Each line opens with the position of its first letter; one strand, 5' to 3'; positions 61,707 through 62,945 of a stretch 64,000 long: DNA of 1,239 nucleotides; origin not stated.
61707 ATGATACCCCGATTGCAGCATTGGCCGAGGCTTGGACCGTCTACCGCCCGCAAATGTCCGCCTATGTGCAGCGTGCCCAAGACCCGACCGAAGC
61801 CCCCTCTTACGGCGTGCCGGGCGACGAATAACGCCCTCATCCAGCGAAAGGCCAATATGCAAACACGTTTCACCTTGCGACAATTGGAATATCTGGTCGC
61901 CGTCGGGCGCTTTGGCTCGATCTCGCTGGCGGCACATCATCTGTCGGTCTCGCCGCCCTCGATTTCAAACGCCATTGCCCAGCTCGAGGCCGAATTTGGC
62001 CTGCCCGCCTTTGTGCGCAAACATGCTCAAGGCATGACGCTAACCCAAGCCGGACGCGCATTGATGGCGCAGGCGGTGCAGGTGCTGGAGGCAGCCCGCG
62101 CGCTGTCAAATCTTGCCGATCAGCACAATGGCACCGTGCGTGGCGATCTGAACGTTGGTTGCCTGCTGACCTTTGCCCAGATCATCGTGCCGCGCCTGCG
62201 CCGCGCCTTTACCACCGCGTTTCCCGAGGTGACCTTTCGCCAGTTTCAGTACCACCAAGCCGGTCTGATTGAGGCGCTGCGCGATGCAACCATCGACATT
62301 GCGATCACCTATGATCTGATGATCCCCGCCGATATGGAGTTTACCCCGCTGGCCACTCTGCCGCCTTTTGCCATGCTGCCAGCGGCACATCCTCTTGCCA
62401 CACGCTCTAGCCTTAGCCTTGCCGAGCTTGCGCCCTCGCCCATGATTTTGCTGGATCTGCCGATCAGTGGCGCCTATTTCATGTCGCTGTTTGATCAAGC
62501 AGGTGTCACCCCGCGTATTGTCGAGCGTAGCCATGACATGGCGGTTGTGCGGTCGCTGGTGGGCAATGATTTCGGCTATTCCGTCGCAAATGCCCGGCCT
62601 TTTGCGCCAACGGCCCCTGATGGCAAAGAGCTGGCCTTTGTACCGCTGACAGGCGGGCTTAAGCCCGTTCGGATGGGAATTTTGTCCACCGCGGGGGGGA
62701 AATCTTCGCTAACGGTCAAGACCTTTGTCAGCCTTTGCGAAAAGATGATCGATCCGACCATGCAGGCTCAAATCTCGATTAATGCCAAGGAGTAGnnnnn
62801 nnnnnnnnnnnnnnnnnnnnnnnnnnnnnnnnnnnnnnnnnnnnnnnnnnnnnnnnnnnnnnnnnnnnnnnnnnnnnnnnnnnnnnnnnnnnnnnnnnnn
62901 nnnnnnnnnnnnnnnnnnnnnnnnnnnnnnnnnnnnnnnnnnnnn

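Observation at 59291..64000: Probable histamine/imidazole-4-acetate catabolic cluster using a dehydrogenase entry step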

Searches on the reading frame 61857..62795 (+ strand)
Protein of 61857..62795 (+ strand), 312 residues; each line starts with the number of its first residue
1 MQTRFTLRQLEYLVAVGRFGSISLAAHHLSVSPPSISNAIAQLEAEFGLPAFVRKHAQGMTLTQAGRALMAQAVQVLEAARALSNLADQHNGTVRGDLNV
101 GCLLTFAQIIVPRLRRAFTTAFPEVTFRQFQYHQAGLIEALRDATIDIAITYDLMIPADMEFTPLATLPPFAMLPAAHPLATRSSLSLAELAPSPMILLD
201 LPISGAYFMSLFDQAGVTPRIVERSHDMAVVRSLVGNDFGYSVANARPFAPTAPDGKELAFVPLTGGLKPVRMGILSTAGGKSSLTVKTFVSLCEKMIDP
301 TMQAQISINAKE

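Call 4: search_protein_families(library=pfam, proteins=[window:61857-62795:+])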
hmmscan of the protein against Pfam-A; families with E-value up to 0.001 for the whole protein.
window:61857-62795:+ (312 aa): 2 families
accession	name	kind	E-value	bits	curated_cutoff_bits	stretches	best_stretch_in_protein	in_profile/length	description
PF03466.25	LysR_substrate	-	1.3e-27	97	28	1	92-295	2-205/209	LysR substrate binding domain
PF00126.33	HTH_1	-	1.9e-17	63.4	26.6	1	7-67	1-60/60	Bacterial regulatory helix-turn-helix protein, lysR family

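Call 5: search_protein_families(library=ncbifam, proteins=[window:61857-62795:+])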
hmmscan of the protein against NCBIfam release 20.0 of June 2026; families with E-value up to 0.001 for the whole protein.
window:61857-62795:+ (312 aa): 51 families (the best 25 are shown)
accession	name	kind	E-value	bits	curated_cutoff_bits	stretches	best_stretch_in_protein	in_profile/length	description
NF053705.1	TransRegGltCGpos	equivalog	2.3e-28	99.3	350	1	7-254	3-251/300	glutamate biosynthesis transcriptional regulator GltC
NF009327.0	PRK12684.1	subfamily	4e-28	98.5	402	1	6-249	2-248/313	CysB family HTH-type transcriptional regulator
NF045775.1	acetoin_reg_AlsR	exception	3.4e-27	95.7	430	1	7-243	3-241/290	acetoin biosynthesis transcriptional regulator AlsR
NF008416.0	PRK11242.1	equivalog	1.5e-26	93.4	277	1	7-300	3-293/300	transcriptional regulator CynR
TIGR02424.1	TF_pcaQ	equivalog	1.9e-26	92.7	303.8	1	3-223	1-219/300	pca operon transcription factor PcaQ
TIGR03339.1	phn_lysR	subfamily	5.3e-26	91.5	341.1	1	9-269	1-254/279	aminoethylphosphonate catabolism associated LysR family transcriptional regulator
NF009326.0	PRK12681.1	equivalog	1.4e-25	90.5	436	1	7-243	3-242/324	HTH-type transcriptional regulator CysB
NF047520.1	trans_act_CidR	equivalog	2.1e-25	89.5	415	1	7-243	3-239/292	cidABC operon transcriptional activator CidR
NF008239.0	PRK11013.1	equivalog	1e-24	87.2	288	1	5-246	4-245/309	LysR family transcriptional regulator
NF040786.1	LysR_Sec_metab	equivalog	6.3e-23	81.2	250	1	7-196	3-193/298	selenium metabolism-associated LysR family transcriptional regulator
NF007307.0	PRK09791.1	equivalog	4.7e-22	78.5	336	1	1-235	1-235/302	LysR family transcriptional regulator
NF009324.0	PRK12679.1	equivalog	7.9e-21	74.5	491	1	26-241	23-240/316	HTH-type transcriptional regulator Cbl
NF007439.0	PRK09986.1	equivalog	9.6e-21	74.4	290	1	3-242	5-247/296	LysR family transcriptional regulator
NF045990.1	TransRegCbbRRhodb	equivalog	9.9e-21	74.1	450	1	4-197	5-198/304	LysR family regulator CbbR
NF008361.0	PRK11151.1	equivalog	8.4e-20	71.2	329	1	7-200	3-195/305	DNA-binding transcriptional regulator OxyR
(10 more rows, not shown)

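Call 14: find_encoding_contigs(protein=window:61857-62792:+, flank=10000, max_places=6)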
Protein window:61857-62792:+ (312 aa): 17 contigs read that carry it; 6 places shown.
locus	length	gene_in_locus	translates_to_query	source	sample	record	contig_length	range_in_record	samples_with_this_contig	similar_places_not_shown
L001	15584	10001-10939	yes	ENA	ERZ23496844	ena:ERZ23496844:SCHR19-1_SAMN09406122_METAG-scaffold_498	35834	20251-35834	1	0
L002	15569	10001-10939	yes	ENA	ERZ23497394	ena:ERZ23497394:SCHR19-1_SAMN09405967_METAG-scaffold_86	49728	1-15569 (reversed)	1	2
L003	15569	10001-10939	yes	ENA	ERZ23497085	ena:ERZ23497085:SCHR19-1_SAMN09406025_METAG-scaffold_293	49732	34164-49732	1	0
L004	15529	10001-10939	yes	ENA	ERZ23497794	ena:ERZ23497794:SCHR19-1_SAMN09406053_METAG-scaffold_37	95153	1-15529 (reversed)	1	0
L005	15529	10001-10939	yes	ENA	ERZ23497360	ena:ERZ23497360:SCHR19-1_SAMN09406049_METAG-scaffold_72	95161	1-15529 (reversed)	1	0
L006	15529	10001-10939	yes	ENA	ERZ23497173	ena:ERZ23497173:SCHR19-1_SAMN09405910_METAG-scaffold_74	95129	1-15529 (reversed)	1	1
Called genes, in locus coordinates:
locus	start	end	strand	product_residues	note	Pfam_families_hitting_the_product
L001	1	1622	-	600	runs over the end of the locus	PF00890:FAD_binding_2, PF01134:GIDA (faint), PF01266:DAO (faint), PF02910:Succ_DH_flav_C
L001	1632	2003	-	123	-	PF01127:Sdh_cyt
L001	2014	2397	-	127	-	PF01127:Sdh_cyt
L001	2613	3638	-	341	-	PF01575:MaoC_dehydratas (faint), PF19315:MC_hydratase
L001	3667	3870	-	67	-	PF08410:DUF1737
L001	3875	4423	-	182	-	PF07298:NnrU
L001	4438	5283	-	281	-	PF03328:HpcH_HpaI, PF15617:C-C_Bond_Lyase (weak)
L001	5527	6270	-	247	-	PF01925:TauE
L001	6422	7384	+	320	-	PF00056:Ldh_1_N, PF02866:Ldh_1_C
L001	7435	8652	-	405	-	PF01266:DAO (faint), PF01494:FAD_binding_3 (faint), PF07992:Pyr_redox_2, PF13450:NAD_binding_8 (faint), PF13454:NAD_binding_9 (faint), PF13738:Pyr_redox_3, PF00743:FMO-like (weak), PF13434:Lys_Orn_oxgnase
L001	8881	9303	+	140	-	PF01042:Ribonuc_L-PSP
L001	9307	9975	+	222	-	PF06267:DUF1028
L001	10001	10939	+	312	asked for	PF00126:HTH_1, PF03466:LysR_substrate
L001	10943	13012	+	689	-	PF00724:Oxidored_FMN, PF07992:Pyr_redox_2 (weak), PF00070:Pyr_redox (faint), PF00890:FAD_binding_2 (weak), PF12831:FAD_oxidored (weak), PF13450:NAD_binding_8, PF22620:OYE-like_second_a-b (weak)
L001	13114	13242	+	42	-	-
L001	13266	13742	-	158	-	PF11164:DUF2948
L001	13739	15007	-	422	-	PF00275:EPSP_synthase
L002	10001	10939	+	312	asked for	PF00126:HTH_1, PF03466:LysR_substrate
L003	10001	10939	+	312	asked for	PF00126:HTH_1, PF03466:LysR_substrate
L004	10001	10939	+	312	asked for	PF00126:HTH_1, PF03466:LysR_substrate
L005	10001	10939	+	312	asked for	PF00126:HTH_1, PF03466:LysR_substrate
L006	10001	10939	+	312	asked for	PF00126:HTH_1, PF03466:LysR_substrate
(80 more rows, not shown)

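Call 19: search_dna_similar(query=L001:10943-13009:+, collection=plasmids, mode=protein, max_rows=40, max_evalue=1e-50)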
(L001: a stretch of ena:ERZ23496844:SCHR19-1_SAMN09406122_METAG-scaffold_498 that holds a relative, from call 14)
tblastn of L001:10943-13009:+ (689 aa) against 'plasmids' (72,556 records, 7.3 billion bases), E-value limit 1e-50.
Records with a match: 225; places in all: 238; records where one place covers at least 80% of the query: 215.
Best place of each record, by identity: 60-80% 19; <60% 206.
By first word of the organism name: Ralstonia 117; Sinorhizobium 52; Leisingera 9; Shinella 7; Paracoccus 6; Rhizobium 4; Paraburkholderia 3; Parasedimentitalea 2; Sulfitobacter 2; Sphingobium 2; and 18 more.
By predicted mobility (MOB-suite, as given by PLSDB): mobilizable 106; non-mobilizable 63; conjugative 56.
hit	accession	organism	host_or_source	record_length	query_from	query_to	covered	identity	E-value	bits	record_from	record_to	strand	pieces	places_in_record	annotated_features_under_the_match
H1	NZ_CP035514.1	Haematobacter massiliensis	single cell,human skin swab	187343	1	689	100%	78.2%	0e+0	1088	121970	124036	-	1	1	FAD-dependent oxidoreductase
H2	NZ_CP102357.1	Paracoccus sp. SMMA_5_TC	pure culture,Lotus pond, a sulfur-borax ...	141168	1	687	100%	78.2%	0e+0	1082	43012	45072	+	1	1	FAD-dependent oxidoreductase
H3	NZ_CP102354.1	Paracoccus sp. SMMA_5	pure culture,Lotus pond, a sulfur-borax ...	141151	1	687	100%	78.2%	0e+0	1082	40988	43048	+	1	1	FAD-dependent oxidoreductase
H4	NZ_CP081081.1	Leisingera caerulea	-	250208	1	689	100%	77.8%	0e+0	1098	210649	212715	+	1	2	FAD-dependent oxidoreductase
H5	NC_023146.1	Leisingera methylohalidivorans DSM 14336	Seawater collected from a tide pool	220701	1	689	100%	77.5%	0e+0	1098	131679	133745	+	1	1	NAD(P)-binding protein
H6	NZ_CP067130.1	Paracoccus seriniphilus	cell culture,washing water of Bugula ...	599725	1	689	100%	77.5%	0e+0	1070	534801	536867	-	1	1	FAD-dependent oxidoreductase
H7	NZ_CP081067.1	Leisingera caerulea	-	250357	1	689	100%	77.4%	0e+0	1095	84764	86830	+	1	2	FAD-dependent oxidoreductase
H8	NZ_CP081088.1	Leisingera caerulea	-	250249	1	689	100%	77.4%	0e+0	1095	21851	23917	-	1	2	FAD-dependent oxidoreductase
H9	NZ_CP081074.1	Leisingera caerulea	-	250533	1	689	100%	77.2%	0e+0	1091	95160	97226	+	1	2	NAD(P)-binding protein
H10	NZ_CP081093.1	Leisingera caerulea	-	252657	1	689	100%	77.1%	0e+0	1093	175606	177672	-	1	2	FAD-dependent oxidoreductase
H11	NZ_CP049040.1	Pseudohalocynthiibacter aestuariivivens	pure culutre,Seawater recirculating ...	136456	1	689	100%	76.9%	0e+0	1082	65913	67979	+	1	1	FAD-dependent oxidoreductase | argE: acetylornithine deacetylase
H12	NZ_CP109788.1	Leisingera thetidis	-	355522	1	689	100%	76.8%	0e+0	1087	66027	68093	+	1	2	NAD(P)-binding protein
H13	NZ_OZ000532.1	Shinella sp. WSC3-e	-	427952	1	686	100%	76.2%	0e+0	1067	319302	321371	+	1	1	FAD-dependent oxidoreductase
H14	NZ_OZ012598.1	Shinella sp. WSD5-1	-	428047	1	686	100%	76.2%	0e+0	1067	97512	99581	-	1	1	FAD-dependent oxidoreductase | ABC transporter ATP-binding protein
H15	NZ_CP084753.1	Roseateles sp. XES5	Xenopus laevis,bacterial culture,swab ...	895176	1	686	100%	75.9%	0e+0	1067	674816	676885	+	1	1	FAD-dependent oxidoreductase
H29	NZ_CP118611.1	Ensifer adhaerens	Pure isolate,Rhizosphere of Cyperus ...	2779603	2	686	99%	50.7%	0e+0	675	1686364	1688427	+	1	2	none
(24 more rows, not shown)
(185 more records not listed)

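Call 21: get_annotated_region(hit=H5, flank=12000)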
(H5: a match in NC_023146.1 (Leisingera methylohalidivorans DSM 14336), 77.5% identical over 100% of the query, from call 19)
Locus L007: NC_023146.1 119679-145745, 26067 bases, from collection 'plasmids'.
description: Leisingera methylohalidivorans DSM 14336 plasmid unnamed, complete sequence
organism: Leisingera methylohalidivorans DSM 14336 (NCBI taxid 999552)
taxonomy: Bacteria; Pseudomonadota; Alphaproteobacteria; Rhodobacterales; Roseobacteraceae; Leisingera; Leisingera methylohalidivorans; Leisingera methylohalidivorans DSM 14336
host: -; source: Seawater collected from a tide pool; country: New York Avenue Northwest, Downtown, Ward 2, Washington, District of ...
typing (MOB-suite, as given by PLSDB): conjugative; relaxase MOBF; mating-pair formation MPF_T
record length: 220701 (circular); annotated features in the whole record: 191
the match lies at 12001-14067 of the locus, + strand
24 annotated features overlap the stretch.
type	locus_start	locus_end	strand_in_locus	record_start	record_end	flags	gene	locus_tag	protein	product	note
CDS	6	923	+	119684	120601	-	-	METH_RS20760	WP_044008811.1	LysR substrate-binding domain-containing protein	-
CDS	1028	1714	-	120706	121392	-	-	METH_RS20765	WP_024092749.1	GntR family transcriptional regulator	-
CDS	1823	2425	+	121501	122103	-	-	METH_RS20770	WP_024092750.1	amino acid synthesis family protein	-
CDS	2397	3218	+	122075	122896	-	-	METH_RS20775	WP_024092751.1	alpha/beta fold hydrolase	-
CDS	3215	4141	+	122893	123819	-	-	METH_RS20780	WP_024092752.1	flavin reductase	-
CDS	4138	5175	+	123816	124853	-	-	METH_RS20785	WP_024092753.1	LLM class flavin-dependent oxidoreductase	-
CDS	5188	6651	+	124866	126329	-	-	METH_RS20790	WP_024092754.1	aldehyde dehydrogenase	-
CDS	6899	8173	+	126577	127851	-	-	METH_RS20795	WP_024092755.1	NAD(P)/FAD-dependent oxidoreductase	-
CDS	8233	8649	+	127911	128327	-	-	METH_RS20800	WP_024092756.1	RidA family protein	-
CDS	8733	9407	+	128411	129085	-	-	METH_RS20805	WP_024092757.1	DUF1028 domain-containing protein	-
CDS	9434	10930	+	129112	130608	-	-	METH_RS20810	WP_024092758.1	aldehyde dehydrogenase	-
CDS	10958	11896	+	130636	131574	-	-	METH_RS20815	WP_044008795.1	LysR substrate-binding domain-containing protein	-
CDS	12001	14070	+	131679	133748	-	-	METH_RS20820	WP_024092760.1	NAD(P)-binding protein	-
CDS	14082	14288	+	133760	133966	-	-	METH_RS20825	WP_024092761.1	dodecin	-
CDS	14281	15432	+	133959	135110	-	argE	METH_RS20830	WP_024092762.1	acetylornithine deacetylase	GO:0006592 - ornithine biosynthetic process [Evidence IEA]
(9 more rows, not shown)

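Call 22: get_annotated_region(hit=H11, flank=12000)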
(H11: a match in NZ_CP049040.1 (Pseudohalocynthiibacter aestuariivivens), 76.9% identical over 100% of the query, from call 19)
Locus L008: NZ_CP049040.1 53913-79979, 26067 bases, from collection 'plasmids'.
description: Pseudohalocynthiibacter aestuariivivens strain RR4-35 plasmid pRR4-35_3, complete sequence
organism: Pseudohalocynthiibacter aestuariivivens (NCBI taxid 1591409)
taxonomy: Bacteria; Pseudomonadota; Alphaproteobacteria; Rhodobacterales; Paracoccaceae; Pseudohalocynthiibacter; Pseudohalocynthiibacter aestuariivivens
host: -; source: pure culutre,Seawater recirculating aquaculture system biofilter; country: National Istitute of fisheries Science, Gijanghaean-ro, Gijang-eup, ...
typing (MOB-suite, as given by PLSDB): mobilizable; relaxase MOBP
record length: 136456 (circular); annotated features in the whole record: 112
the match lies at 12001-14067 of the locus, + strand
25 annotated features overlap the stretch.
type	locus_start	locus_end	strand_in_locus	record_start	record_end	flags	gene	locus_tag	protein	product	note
CDS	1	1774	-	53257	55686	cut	-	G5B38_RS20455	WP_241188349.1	type IV secretion system protein B4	-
CDS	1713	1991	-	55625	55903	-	-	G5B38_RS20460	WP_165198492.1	VirB3 family type IV secretion system protein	-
CDS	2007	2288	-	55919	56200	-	-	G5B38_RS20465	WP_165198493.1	TrbC/VirB2 family protein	-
CDS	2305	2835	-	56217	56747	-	-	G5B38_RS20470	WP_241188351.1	lytic transglycosylase domain-containing protein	-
CDS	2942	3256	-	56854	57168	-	-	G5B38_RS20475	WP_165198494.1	hypothetical protein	-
CDS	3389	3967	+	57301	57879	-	-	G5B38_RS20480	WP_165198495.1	hypothetical protein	-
CDS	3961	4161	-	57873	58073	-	-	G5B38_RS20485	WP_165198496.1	hypothetical protein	-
CDS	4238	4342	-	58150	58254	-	-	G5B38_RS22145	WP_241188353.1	helix-turn-helix domain-containing protein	-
CDS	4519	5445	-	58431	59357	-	-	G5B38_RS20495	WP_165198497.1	FAD-binding protein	-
CDS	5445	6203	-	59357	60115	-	-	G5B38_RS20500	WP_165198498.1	electron transfer flavoprotein subunit beta/FixA family protein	-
CDS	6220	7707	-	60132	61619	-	-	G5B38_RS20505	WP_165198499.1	aspartate ammonia-lyase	-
CDS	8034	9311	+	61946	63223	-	-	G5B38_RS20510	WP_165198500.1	NAD(P)/FAD-dependent oxidoreductase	-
CDS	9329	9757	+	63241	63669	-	-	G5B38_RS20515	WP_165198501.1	RidA family protein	-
CDS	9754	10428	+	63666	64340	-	-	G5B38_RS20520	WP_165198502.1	DUF1028 domain-containing protein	-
CDS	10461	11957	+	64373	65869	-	-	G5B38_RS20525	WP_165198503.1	aldehyde dehydrogenase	-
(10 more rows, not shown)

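Call 23: get_annotated_region(hit=H15, flank=12000)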
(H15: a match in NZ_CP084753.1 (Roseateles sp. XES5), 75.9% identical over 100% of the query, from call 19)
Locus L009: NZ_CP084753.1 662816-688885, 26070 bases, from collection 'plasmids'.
description: UNVERIFIED_ORG: Roseateles sp. XES5 plasmid unnamed1, complete sequence
organism: Roseateles sp. XES5 (NCBI taxid 2877940)
taxonomy: Bacteria; Pseudomonadota; Betaproteobacteria; Burkholderiales; Sphaerotilaceae; Roseateles; Roseateles sp. XES5
host: -; source: Xenopus laevis,bacterial culture,swab of adult female 2 skin; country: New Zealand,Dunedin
typing (MOB-suite, as given by PLSDB): non-mobilizable
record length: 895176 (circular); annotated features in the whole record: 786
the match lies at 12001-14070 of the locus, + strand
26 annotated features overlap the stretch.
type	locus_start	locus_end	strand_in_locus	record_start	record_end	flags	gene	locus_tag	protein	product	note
CDS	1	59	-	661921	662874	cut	-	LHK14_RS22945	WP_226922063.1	AraC family transcriptional regulator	GO:0006355 - regulation of DNA-templated transcription [Evidence IEA]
CDS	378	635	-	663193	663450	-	-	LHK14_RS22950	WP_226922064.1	hypothetical protein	-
CDS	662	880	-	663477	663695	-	-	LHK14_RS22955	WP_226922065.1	DUF6500 family protein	-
CDS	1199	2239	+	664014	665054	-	-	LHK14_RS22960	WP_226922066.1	glutamine synthetase beta-grasp domain-containing protein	GO:0006542 - glutamine biosynthetic process [Evidence IEA]; GO:0006807 - nitrogen compound metabolic process [Evidence ...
CDS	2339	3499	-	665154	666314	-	-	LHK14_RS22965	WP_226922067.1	amidohydrolase family protein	-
CDS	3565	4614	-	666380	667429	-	-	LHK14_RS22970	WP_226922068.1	extracellular solute-binding protein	-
CDS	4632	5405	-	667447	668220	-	-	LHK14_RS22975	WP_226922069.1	ABC transporter permease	GO:0055085 - transmembrane transport [Evidence IEA]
CDS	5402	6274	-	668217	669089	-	-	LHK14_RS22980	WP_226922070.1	ABC transporter permease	GO:0055085 - transmembrane transport [Evidence IEA]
CDS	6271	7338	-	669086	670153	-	-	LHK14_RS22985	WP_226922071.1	ABC transporter ATP-binding protein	-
CDS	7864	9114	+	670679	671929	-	-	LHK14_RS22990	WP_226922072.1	NAD(P)/FAD-dependent oxidoreductase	-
CDS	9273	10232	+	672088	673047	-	-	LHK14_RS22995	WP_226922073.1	LysR family transcriptional regulator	-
CDS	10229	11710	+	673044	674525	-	-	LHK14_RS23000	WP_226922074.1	aldehyde dehydrogenase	-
CDS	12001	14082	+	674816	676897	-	-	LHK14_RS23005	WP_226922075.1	FAD-dependent oxidoreductase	-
CDS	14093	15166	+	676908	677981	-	-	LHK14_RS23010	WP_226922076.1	ABC transporter ATP-binding protein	-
CDS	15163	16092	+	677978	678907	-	-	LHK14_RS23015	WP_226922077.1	ABC transporter permease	GO:0055085 - transmembrane transport [Evidence IEA]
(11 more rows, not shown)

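Call 30: search_solved_structures(query=window:61857-62792:+, max_evalue=1e-10)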
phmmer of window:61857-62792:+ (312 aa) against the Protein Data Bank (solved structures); distinct sequences matched with E-value up to 1e-10: 17.
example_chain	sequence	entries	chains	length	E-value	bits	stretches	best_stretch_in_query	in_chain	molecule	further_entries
6m5f_A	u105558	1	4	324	2.3e-50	174.7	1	3-298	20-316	Probable transcriptional regulator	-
3fzv_A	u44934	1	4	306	2.6e-50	174.5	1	4-298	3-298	Probable transcriptional regulator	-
1al3_A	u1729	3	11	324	7.5e-25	91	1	7-252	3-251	CYS REGULON TRANSCRIPTIONAL ACTIVATOR CYSB | HTH-type transcriptional regulator CysB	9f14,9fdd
2ql3_A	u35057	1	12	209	4.4e-23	85.2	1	92-275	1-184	Probable transcriptional regulator, LysR family protein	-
4gwo_A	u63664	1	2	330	6.1e-23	84.7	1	6-253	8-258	HTH-type transcriptional regulator CysB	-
6g1b_B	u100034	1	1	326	5.2e-17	65.3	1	4-200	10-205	Hydrogen peroxide-inducible genes activator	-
6g1b_J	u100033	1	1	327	5.2e-17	65.3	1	4-200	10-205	Hydrogen peroxide-inducible genes activator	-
6g4r_B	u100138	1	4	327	5.3e-17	65.3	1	4-201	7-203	Hydrogen peroxide-inducible genes activator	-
6g1d_C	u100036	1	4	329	5.4e-17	65.2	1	4-201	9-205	Hydrogen peroxide-inducible genes activator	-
4x6g_A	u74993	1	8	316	6.5e-16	61.7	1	5-199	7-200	OxyR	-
5y2v_A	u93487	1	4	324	2e-15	60.1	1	5-292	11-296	Rubisco operon transcriptional regulator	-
3fxq_A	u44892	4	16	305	4.3e-15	59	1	7-194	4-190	LysR type regulator of tsaMBCD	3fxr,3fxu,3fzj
1ixc_A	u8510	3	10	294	1.5e-14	57.2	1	7-262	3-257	LysR-type regulatory protein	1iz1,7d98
7w06_A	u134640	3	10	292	5.6e-14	55.3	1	7-246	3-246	Transcriptional regulator, LysR family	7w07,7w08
2h98_A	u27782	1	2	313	3e-12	49.6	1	7-246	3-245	HTH-type transcriptional regulator catM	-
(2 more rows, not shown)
